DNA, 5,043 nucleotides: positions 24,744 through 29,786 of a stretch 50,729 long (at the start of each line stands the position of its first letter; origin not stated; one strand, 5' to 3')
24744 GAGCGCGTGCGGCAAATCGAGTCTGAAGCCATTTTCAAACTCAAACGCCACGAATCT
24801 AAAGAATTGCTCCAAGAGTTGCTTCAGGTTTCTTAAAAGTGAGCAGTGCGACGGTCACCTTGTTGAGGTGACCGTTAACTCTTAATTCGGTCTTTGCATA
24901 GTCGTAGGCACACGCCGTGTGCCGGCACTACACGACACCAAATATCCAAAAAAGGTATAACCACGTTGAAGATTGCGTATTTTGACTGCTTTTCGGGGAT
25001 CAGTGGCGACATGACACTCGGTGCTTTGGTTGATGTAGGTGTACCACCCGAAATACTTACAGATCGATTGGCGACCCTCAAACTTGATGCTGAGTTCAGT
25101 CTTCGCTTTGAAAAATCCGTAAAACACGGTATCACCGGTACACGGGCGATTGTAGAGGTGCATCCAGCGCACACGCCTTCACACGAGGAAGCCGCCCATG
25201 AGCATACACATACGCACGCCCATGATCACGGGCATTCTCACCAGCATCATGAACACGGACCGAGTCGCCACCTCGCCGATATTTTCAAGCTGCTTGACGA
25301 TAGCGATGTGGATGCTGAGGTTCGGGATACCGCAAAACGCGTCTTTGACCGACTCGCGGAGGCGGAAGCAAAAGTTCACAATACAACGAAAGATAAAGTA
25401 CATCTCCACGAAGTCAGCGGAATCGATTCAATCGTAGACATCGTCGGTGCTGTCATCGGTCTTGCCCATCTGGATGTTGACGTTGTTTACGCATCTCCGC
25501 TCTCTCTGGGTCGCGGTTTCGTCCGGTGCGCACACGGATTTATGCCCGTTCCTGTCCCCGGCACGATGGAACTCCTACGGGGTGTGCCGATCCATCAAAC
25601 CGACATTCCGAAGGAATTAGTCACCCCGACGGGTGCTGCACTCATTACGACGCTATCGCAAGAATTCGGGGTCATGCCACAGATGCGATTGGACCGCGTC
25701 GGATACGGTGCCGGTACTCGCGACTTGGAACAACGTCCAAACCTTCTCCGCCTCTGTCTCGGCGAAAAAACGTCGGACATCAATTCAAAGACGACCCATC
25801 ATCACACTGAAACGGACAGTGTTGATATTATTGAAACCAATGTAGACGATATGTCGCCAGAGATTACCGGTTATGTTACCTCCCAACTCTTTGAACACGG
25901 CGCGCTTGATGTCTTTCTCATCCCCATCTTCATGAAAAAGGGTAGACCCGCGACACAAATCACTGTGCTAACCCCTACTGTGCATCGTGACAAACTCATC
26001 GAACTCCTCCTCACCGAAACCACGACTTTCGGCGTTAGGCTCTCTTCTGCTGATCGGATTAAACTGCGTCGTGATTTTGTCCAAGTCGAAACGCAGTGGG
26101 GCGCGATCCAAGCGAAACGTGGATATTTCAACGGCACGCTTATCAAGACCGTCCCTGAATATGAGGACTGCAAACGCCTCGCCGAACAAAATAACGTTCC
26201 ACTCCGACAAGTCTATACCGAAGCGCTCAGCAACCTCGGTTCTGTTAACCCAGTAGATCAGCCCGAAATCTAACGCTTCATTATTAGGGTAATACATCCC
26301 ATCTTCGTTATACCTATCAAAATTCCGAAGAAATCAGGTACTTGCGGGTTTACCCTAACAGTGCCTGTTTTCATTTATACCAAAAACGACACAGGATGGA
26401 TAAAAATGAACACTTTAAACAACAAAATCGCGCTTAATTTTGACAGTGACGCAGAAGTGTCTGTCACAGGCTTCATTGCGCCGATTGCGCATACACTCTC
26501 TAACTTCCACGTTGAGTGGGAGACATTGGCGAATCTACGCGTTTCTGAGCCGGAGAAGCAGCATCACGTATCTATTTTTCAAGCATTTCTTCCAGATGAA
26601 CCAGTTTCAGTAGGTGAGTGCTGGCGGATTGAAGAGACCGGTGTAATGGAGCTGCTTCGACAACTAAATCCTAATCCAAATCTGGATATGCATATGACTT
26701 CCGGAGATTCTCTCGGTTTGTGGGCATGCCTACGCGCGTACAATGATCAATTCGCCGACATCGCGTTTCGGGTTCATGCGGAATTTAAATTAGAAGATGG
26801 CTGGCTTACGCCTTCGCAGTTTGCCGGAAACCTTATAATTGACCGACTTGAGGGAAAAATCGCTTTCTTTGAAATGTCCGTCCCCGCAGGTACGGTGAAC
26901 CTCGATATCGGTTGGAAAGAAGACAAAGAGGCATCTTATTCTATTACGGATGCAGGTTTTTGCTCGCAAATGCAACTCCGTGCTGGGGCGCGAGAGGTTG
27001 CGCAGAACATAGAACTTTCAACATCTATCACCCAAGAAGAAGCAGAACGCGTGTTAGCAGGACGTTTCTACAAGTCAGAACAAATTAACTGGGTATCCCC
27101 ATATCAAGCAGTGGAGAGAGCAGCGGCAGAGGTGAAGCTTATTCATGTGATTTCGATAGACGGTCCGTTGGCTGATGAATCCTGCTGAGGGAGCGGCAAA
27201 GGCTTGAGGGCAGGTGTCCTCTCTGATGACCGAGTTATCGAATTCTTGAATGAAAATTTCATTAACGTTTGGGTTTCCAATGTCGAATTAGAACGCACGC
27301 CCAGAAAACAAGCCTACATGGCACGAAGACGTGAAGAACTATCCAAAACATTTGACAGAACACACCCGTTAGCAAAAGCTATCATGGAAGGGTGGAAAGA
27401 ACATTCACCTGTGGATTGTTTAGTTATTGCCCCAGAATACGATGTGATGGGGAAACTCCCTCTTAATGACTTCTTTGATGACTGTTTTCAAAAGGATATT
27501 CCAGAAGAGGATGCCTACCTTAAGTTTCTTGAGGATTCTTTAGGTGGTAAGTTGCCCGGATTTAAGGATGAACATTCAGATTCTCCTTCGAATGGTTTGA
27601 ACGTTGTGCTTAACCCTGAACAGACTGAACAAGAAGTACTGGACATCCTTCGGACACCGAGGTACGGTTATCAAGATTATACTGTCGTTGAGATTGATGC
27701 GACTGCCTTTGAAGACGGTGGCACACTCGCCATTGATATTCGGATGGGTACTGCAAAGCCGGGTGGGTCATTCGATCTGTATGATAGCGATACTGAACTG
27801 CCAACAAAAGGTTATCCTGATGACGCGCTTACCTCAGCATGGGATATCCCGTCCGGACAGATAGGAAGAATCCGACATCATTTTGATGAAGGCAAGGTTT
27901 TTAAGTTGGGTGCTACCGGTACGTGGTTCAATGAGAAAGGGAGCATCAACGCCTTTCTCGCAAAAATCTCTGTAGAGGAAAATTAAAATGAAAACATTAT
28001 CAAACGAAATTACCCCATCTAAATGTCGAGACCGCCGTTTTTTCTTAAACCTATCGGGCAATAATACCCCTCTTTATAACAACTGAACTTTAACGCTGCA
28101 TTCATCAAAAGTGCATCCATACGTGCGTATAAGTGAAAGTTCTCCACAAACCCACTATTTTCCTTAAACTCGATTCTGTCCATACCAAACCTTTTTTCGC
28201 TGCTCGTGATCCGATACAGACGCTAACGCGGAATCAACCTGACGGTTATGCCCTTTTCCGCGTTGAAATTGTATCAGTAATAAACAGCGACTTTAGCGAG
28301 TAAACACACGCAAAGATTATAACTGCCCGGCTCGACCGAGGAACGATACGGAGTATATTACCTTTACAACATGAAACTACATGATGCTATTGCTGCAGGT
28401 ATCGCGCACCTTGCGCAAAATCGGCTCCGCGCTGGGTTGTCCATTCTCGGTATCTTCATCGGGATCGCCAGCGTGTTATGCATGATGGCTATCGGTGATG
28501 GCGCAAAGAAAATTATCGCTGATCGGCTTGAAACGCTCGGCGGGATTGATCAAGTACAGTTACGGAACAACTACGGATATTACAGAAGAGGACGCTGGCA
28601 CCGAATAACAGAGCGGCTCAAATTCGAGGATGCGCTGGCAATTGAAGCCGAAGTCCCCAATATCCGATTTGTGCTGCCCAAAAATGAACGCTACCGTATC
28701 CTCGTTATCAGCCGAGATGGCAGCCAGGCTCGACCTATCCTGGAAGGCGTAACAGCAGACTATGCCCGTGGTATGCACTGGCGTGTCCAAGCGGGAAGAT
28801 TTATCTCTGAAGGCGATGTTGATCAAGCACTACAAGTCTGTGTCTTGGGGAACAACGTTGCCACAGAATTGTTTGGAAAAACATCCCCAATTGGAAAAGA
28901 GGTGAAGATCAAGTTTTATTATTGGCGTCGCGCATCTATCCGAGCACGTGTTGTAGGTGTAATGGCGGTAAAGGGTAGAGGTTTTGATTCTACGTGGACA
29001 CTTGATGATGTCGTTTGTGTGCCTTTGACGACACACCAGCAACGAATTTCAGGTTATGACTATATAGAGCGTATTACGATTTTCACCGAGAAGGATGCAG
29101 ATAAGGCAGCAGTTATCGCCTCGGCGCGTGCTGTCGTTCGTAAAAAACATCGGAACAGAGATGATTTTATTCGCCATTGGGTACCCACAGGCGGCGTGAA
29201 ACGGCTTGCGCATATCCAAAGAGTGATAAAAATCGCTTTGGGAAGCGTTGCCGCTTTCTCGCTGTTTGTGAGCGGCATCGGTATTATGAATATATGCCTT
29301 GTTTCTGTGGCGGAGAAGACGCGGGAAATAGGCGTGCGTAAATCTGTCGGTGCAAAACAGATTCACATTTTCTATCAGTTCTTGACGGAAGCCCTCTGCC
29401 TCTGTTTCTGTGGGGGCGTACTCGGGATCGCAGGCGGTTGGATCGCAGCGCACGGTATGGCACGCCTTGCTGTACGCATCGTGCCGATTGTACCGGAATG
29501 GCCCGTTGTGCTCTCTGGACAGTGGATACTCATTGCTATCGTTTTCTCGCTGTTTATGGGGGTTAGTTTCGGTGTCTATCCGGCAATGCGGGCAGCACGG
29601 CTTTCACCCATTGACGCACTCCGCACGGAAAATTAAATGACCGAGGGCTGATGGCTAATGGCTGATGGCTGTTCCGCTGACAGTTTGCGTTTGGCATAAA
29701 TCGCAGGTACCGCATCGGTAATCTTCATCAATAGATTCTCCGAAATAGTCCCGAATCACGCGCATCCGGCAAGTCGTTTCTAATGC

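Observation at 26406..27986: In-frame TGA inside the redox-motif position of a thioredoxin-like domain: candidate selenoprotein (C-U-G-S)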

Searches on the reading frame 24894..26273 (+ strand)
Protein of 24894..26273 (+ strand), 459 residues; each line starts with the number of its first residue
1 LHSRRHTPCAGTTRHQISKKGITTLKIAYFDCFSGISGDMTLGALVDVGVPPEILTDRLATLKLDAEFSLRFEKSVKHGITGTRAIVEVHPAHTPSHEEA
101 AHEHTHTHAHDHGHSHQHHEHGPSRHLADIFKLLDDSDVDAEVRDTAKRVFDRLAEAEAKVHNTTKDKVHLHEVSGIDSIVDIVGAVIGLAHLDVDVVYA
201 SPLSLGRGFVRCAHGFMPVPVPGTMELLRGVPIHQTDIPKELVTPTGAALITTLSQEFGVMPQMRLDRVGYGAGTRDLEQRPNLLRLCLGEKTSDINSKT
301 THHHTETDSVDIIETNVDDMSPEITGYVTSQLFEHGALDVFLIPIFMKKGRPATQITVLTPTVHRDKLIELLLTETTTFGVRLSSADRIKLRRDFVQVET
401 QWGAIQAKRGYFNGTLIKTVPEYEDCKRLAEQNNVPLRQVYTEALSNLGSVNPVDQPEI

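Call 37: search_protein_families(library=pfam, proteins=[window:24894-26273:+], max_evalue=0.001)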
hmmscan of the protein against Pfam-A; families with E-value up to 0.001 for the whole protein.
window:24894-26273:+ (459 aa): 1 family
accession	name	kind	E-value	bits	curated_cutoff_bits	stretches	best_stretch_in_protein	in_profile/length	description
PF01969.22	Ni_insertion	-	2.3e-145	484.9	22.1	1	28-441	1-375/375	Nickel insertion protein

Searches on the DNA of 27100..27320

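Call 97: search_rna_families(source=window, start=27100, end=27320, threshold=evalue, max_evalue=10)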
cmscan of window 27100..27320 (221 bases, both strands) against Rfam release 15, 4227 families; matches with E-value up to 10: 2.
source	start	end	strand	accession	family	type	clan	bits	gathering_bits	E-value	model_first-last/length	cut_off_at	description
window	27116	27240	-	RF01396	isrN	Gene; sRNA;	-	9.5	44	6.8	1-143/143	no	isrN Hfq binding RNA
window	27168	27228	+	RF01133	sR3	Gene; snRNA; snoRNA; CD-box;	-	8.3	41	6.7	1-55/55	no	Small nucleolar RNA sR3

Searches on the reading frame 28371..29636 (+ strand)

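Call 37: search_protein_families(library=pfam, proteins=[window:28371-29636:+], max_evalue=0.001)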
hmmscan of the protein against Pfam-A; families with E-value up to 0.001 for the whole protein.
window:28371-29636:+ (421 aa): 2 families
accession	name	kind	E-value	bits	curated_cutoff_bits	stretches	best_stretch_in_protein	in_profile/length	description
PF12704.14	MacB_PCD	-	6.3e-37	128.3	27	1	22-254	2-206/207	MacB-like periplasmic core domain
PF02687.27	FtsX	-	9.9e-20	71.2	25.5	1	292-413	2-120/120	FtsX-like permease C-terminal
